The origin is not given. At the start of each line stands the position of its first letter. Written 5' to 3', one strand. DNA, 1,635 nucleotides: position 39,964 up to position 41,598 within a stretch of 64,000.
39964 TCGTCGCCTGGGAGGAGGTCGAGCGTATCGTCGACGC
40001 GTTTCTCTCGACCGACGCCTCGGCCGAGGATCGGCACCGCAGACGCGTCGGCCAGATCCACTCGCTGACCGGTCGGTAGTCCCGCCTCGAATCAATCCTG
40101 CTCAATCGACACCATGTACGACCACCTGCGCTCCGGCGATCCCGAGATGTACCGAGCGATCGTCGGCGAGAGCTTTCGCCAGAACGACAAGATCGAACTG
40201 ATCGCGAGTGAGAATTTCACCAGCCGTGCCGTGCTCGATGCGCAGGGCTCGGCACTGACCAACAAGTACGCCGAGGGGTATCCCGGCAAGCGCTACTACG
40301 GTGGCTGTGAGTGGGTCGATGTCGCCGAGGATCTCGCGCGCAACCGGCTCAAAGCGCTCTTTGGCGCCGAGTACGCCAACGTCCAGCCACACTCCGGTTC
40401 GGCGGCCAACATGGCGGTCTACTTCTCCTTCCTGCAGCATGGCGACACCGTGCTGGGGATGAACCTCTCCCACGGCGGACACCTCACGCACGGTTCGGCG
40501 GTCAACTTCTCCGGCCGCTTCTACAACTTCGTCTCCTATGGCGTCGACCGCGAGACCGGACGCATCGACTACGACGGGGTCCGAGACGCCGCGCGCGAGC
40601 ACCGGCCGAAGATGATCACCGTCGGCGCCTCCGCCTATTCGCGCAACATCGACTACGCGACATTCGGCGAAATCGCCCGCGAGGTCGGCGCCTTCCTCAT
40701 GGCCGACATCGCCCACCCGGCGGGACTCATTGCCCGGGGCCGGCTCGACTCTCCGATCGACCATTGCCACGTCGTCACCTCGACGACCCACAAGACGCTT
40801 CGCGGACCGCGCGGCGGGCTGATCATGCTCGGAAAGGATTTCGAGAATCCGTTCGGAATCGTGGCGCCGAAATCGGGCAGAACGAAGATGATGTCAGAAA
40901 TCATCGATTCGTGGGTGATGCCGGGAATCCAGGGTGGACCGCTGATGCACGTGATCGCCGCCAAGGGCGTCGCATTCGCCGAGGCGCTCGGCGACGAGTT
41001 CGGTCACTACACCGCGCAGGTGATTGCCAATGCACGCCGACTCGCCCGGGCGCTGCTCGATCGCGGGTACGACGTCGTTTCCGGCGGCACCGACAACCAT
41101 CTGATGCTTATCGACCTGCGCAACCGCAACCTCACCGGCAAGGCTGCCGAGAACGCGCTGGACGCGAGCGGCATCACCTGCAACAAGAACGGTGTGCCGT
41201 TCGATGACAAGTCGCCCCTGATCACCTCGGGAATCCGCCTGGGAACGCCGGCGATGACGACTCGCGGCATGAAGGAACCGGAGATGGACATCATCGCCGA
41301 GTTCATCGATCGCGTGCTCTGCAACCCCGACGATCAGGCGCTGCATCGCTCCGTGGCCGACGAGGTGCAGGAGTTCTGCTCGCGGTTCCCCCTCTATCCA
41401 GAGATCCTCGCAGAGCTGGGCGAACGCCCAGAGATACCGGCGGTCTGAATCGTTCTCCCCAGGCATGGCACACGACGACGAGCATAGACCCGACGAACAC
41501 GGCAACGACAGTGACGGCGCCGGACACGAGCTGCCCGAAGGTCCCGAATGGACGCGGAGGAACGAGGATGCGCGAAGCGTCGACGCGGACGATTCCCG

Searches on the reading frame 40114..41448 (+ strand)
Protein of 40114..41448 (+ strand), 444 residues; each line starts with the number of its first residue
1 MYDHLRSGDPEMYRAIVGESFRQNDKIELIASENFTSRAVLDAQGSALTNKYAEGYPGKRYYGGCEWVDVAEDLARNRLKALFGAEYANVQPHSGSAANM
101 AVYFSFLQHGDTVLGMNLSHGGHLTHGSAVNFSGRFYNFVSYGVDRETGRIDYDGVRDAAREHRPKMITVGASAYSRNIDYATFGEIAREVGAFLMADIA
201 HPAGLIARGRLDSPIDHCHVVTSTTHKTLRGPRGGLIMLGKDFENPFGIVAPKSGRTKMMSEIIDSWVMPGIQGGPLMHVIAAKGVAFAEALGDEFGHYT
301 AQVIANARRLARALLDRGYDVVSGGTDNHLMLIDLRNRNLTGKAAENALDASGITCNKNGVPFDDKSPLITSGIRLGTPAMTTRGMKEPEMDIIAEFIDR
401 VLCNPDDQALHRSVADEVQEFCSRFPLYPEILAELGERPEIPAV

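Call 50: search_protein_families(library=ncbifam, proteins=[window:40114-41448:+], max_evalue=0.00001)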
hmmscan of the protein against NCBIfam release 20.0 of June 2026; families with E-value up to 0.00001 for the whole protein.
window:40114-41448:+ (444 aa): 3 families
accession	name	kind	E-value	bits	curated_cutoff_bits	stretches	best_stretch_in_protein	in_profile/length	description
NF000586.1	PRK00011.1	subfamily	1.2e-184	613.8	335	1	9-428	1-404/404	serine hydroxymethyltransferase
NF010094.0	PRK13580.1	equivalog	1.3e-131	439.7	735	2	112-431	170-490/496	glycine hydroxymethyltransferase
TIGR04506.1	F_threo_transal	equivalog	1.4e-32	113.3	650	1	62-418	66-398/609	fluorothreonine transaldolase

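Call 54: find_related_loci(query=window:40114-41448:+, collection=genome_contigs, flank=1000)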
Query window:40114-41448:+ (444 aa) in genome_contigs; peptide patterns used: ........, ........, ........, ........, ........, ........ (x = any residue, [..] = any of these).
600 stretches matched a pattern (row limit reached: there are more); 598 encode a relative of the query (tblastn E <= 1e-3); the best 80 are kept; 80 distinct loci.
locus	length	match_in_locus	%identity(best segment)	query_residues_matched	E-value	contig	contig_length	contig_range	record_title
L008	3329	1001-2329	81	1-443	0e+0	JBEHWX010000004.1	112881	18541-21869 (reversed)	MAG: Bacteroidota bacterium isolate ES1.bin.100 NODE_191_length_112881_cov_8.036176, whole genome shotgun sequence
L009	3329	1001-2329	79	1-443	0e+0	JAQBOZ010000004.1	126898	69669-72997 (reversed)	MAG: Chlorobiota bacterium isolate RYN_334 scaffold_1483685, whole genome shotgun sequence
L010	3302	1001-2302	71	1-434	0e+0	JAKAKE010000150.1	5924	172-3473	MAG: Bacteroidetes bacterium isolate WY4.bin46 NODE_17758_length_5924_cov_1.918061, whole genome shotgun sequence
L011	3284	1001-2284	71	1-428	0e+0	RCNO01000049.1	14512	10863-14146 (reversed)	MAG: Bacteroidetes/Chlorobi group bacterium MS-B_bin-24 MS_under00771, whole genome shotgun sequence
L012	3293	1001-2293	73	1-431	0e+0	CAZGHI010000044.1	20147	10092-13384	MAG TPA_asm: uncultured Hyphomicrobiales bacterium isolate SRP290908_co2_40 genome assembly, contig: NODE_3474_length_20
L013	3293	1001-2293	70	1-431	0e+0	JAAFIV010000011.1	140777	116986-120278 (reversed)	MAG: Ignavibacteria bacterium isolate bin62.metabat.ball.111 WN_Ignavibacteria_2_scaffold_11, whole genome shotgun seque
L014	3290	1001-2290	73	4-433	0e+0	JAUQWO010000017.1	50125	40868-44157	MAG: Bacteroidota bacterium isolate BIN5 contig_46774, whole genome shotgun sequence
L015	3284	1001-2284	70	1-428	0e+0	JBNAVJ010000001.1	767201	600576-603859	MAG: Ignavibacteria bacterium isolate Kamch4342-D-MF-035 bin30.fa-1, whole genome shotgun sequence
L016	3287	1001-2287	71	4-432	0e+0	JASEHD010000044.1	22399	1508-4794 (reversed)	MAG: Bacteroidota bacterium isolate Yes70-14 NODE_44_length_22399_cov_5.119450, whole genome shotgun sequence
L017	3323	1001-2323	70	1-438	0e+0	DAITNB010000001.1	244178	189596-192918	MAG TPA_asm: bacterium isolate CTOTU10762 NODE_8_length_244178_cov_23.381291, whole genome shotgun sequence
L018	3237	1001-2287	71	1-429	0e+0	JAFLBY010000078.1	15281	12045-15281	MAG: Candidatus Kapaibacterium sp. isolate UWPOB_KAPA1 gnl_X_FIELABBJ_78, whole genome shotgun sequence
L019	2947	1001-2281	74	5-431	0e+0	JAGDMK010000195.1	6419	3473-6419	MAG: Bacteroidetes bacterium isolate CTSoil_038 scaffold_16012, whole genome shotgun sequence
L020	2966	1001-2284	70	5-432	0e+0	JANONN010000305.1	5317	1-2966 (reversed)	MAG: Ignavibacteriales bacterium isolate VAR_43_metabat_382 VAR_43_k141_4211381, whole genome shotgun sequence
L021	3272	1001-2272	71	5-428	0e+0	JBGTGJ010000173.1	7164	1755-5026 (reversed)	MAG: bacterium isolate JTS-RE212 k141_4476065, whole genome shotgun sequence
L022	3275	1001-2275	69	4-428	0e+0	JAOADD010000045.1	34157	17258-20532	MAG: Ignavibacteria bacterium isolate SKW224 k141_1200120, whole genome shotgun sequence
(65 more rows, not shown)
